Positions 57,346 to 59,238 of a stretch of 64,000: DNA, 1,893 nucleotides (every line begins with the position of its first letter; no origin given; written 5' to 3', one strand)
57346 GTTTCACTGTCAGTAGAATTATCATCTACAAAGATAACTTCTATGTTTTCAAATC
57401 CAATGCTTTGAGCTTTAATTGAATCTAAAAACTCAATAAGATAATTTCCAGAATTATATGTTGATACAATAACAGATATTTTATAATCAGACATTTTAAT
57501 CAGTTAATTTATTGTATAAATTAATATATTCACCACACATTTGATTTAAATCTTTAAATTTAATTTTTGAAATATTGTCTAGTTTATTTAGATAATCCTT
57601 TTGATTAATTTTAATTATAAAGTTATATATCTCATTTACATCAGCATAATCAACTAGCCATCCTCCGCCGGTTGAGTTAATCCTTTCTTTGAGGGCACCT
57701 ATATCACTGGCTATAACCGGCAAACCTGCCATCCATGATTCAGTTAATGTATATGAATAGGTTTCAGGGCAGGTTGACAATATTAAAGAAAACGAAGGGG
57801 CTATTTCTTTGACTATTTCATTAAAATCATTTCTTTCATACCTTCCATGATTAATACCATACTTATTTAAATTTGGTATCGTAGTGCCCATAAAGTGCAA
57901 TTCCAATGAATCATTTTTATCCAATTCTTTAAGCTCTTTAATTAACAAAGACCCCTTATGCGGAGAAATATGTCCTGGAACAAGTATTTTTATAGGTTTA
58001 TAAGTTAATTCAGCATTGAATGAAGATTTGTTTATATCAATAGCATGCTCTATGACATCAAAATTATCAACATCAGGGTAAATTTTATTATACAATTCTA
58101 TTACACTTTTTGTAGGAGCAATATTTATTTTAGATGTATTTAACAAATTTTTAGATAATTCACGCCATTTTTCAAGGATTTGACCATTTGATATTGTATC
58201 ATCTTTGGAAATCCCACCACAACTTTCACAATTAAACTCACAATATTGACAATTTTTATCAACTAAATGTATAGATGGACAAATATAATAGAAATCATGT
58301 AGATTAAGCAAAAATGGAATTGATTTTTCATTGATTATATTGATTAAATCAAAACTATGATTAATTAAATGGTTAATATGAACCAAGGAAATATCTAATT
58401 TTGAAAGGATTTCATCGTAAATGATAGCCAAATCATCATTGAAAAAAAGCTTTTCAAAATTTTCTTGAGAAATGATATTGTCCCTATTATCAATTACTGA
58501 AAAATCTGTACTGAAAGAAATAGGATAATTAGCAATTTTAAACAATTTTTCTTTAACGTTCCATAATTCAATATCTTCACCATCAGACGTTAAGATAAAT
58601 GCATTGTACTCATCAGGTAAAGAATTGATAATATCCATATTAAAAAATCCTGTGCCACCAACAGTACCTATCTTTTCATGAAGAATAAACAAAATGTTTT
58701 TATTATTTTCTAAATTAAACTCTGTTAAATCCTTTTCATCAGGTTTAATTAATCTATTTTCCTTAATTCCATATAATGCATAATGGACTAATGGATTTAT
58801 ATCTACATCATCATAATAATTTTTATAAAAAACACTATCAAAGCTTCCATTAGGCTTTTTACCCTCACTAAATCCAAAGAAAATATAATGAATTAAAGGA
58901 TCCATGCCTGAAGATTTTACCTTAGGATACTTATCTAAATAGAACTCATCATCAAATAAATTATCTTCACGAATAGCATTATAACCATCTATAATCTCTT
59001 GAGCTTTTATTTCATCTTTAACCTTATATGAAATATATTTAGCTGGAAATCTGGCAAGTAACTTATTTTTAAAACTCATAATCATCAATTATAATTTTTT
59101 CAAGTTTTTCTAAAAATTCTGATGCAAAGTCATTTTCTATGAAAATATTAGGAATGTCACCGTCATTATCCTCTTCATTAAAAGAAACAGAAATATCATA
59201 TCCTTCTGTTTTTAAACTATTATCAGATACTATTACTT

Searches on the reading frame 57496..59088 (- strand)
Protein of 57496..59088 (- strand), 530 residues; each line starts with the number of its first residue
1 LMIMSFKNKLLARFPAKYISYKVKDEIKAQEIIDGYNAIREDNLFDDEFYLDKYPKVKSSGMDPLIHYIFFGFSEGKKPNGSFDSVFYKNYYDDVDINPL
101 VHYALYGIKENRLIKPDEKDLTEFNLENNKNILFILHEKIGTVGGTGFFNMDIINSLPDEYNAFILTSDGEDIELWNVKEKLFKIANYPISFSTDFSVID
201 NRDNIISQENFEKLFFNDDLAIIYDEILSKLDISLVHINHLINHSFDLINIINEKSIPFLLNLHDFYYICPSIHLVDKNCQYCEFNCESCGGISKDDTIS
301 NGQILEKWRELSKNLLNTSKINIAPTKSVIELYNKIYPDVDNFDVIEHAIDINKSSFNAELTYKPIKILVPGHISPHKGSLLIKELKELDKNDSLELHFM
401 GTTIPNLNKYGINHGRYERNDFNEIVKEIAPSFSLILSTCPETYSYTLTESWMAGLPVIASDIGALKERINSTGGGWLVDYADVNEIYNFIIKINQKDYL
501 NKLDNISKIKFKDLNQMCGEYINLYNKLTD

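Call 51: search_protein_families(library=pfam, proteins=[window:57496-59088:-], max_evalue=0.00001)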
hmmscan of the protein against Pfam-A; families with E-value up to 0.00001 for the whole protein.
window:57496-59088:- (530 aa): 2 families
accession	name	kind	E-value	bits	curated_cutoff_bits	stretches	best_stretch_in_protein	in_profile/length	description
PF13692.12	Glyco_trans_1_4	-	4.2e-08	34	27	1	368-494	4-139/142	Glycosyl transferases group 1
PF00534.26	Glycos_transf_1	-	4.2e-07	30.1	26.4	1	358-501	8-160/172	Glycosyl transferases group 1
